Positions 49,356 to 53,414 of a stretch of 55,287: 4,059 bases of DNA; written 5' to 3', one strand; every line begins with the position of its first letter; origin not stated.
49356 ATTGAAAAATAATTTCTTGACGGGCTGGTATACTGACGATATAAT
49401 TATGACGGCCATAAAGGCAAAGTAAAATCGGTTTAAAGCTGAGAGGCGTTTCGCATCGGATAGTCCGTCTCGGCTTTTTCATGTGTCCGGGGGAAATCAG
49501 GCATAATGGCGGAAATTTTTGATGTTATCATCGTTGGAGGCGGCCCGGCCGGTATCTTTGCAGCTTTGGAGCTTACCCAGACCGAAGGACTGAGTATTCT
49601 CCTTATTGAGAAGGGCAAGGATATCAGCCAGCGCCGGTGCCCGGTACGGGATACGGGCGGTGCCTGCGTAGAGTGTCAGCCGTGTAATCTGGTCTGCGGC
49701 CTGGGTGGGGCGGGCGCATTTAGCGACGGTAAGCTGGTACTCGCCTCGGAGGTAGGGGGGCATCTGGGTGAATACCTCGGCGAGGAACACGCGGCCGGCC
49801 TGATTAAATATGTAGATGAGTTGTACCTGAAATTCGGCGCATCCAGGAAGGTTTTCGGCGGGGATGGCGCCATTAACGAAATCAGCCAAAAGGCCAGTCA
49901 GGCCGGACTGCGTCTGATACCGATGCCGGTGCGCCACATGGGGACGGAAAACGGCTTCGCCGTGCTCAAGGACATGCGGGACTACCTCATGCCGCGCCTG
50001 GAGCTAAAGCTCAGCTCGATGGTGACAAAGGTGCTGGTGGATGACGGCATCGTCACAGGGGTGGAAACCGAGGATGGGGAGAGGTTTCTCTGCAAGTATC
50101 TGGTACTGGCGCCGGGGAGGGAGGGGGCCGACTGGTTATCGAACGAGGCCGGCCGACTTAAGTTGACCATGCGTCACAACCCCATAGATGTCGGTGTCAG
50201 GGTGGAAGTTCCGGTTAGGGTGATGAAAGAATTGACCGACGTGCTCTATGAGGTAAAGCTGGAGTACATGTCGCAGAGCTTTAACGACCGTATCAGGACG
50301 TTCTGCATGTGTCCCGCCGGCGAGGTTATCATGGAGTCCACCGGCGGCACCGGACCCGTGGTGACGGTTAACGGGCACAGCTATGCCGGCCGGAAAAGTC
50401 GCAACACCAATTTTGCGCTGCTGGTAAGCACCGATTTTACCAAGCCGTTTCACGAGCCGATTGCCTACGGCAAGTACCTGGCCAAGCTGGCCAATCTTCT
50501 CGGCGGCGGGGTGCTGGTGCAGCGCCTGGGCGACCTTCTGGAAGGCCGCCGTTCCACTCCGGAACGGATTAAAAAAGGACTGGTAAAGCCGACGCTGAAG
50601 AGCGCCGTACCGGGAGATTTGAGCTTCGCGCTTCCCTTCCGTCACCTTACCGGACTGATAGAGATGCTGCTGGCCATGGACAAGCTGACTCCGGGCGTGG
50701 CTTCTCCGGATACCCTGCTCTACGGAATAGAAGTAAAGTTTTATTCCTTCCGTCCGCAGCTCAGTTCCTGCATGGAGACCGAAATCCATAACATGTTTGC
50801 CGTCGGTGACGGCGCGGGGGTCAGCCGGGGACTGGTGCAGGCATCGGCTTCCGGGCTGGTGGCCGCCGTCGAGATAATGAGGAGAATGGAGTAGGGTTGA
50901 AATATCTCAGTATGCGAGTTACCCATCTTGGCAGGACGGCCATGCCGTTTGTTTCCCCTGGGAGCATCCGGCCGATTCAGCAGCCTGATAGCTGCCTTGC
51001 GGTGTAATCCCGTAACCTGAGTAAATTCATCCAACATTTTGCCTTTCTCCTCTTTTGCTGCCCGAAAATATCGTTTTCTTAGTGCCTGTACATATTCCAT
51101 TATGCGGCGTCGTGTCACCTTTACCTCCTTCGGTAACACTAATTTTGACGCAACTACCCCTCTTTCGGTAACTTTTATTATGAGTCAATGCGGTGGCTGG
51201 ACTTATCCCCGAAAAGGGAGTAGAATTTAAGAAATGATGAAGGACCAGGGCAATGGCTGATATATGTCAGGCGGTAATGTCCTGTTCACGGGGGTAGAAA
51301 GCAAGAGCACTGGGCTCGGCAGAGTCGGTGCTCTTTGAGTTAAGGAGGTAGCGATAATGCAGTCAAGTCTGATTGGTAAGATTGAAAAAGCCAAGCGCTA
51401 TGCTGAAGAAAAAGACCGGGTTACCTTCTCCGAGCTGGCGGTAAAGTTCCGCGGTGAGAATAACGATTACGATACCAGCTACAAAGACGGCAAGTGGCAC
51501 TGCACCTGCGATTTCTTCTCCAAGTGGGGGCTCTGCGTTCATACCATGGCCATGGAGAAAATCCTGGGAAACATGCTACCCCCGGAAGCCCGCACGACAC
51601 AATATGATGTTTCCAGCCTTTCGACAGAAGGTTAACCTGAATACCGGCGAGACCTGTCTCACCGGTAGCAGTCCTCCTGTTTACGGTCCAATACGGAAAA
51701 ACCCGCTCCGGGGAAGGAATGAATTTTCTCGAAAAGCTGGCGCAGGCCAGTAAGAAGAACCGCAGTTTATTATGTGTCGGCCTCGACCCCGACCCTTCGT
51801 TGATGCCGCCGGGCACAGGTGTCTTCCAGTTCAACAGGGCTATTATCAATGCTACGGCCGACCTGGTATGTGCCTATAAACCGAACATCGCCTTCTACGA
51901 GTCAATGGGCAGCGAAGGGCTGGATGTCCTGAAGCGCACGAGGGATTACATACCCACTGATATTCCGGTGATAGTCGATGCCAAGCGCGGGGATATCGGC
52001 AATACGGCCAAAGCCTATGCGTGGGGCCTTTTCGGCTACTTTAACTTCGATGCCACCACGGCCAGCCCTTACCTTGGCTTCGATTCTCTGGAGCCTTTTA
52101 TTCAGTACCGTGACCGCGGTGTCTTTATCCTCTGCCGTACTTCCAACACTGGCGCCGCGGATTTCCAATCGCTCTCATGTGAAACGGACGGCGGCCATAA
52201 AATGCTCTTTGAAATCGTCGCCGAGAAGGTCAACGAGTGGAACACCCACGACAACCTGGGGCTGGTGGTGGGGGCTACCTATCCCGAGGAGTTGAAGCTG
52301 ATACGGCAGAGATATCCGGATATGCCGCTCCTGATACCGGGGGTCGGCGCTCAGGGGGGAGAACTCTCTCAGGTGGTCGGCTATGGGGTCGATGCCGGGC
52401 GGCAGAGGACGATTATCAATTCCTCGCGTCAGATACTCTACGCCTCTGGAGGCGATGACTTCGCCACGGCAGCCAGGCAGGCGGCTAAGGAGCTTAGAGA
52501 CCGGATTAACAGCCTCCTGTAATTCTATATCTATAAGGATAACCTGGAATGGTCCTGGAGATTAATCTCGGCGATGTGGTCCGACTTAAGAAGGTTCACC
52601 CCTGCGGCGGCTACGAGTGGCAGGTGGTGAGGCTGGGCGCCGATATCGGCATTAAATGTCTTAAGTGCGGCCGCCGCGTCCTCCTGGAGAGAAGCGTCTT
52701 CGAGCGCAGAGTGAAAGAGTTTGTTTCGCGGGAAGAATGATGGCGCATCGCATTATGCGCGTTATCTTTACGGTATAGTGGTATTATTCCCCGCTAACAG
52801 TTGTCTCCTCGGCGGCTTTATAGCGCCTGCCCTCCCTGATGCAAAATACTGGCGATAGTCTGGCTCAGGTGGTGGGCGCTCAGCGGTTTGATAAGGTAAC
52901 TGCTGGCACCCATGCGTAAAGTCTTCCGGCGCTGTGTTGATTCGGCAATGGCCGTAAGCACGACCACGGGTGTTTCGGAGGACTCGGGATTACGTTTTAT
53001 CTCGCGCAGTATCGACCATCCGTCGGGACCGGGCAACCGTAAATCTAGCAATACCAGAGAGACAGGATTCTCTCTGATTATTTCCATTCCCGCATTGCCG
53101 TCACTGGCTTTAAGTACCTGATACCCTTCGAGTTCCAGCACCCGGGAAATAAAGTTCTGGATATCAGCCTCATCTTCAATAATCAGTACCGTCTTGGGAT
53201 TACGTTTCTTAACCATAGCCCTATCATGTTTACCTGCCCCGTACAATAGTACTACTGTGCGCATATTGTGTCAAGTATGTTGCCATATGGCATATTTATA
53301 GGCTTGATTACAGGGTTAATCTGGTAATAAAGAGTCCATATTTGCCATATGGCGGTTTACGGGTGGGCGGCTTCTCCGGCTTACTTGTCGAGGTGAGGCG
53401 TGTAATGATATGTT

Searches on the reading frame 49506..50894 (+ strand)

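Call 13: search_protein_families(library=pfam, proteins=[window:49506-50894:+], max_evalue=0.0001)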
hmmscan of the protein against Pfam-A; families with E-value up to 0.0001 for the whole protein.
window:49506-50894:+ (462 aa): 11 families
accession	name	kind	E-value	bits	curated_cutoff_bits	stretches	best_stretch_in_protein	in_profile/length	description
PF21688.3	FAD-depend_C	-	4.2e-16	60.2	27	1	253-410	35-195/197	FAD-dependent protein, C-terminal domain-like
PF07992.20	Pyr_redox_2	-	7.6e-13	49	26.1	1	5-47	1-42/291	Pyridine nucleotide-disulphide oxidoreductase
PF01134.28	GIDA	-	2.6e-12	47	22.1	0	396-461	321-387/391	Glucose inhibited division protein A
PF03486.20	HI0933_like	-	1.4e-08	34.9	50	1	6-42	2-37/244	HI0933-like protein Rossmann domain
PF01266.30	DAO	-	3e-07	30.7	27.9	1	6-41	1-35/353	FAD dependent oxidoreductase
PF00890.30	FAD_binding_2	-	6.6e-07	29.3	20.4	1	6-39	1-33/414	FAD binding domain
PF13738.12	Pyr_redox_3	-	1.1e-05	25.3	30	1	8-38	1-31/305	Pyridine nucleotide-disulphide oxidoreductase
PF13450.12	NAD_binding_8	-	1.3e-05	25.8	21.9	1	9-41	1-32/68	NAD(P)-binding Rossmann-like domain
PF12831.13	FAD_oxidored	-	1.4e-05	25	27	0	6-37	1-31/416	FAD dependent oxidoreductase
PF01494.25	FAD_binding_3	-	4.1e-05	23.4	22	0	6-40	3-36/349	FAD binding domain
PF05834.18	Lycopene_cycl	-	8.4e-05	22.2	23.4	0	6-40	1-36/380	Lycopene cyclase protein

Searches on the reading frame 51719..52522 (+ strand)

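Call 13: search_protein_families(library=pfam, proteins=[window:51719-52522:+], max_evalue=0.0001)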
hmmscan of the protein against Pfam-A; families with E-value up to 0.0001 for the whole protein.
window:51719-52522:+ (267 aa): 1 family
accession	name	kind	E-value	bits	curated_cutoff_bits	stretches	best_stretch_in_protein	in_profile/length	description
PF00215.30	OMPdecase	-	3.1e-29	102.9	27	1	17-243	2-212/221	Orotidine 5'-phosphate decarboxylase / HUMPS family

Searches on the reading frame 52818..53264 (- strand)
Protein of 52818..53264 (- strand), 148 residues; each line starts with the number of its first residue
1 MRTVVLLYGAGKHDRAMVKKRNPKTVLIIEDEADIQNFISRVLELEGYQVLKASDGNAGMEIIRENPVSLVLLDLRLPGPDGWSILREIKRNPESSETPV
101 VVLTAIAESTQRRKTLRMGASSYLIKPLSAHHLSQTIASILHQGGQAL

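Call 13: search_protein_families(library=pfam, proteins=[window:52818-53264:-], max_evalue=0.0001)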
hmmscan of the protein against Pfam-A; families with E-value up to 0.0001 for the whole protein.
window:52818-53264:- (148 aa): 1 family
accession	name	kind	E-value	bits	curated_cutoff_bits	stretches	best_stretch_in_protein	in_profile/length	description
PF00072.30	Response_reg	-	9.4e-26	90.6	30.2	1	26-137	1-110/111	Response regulator receiver domain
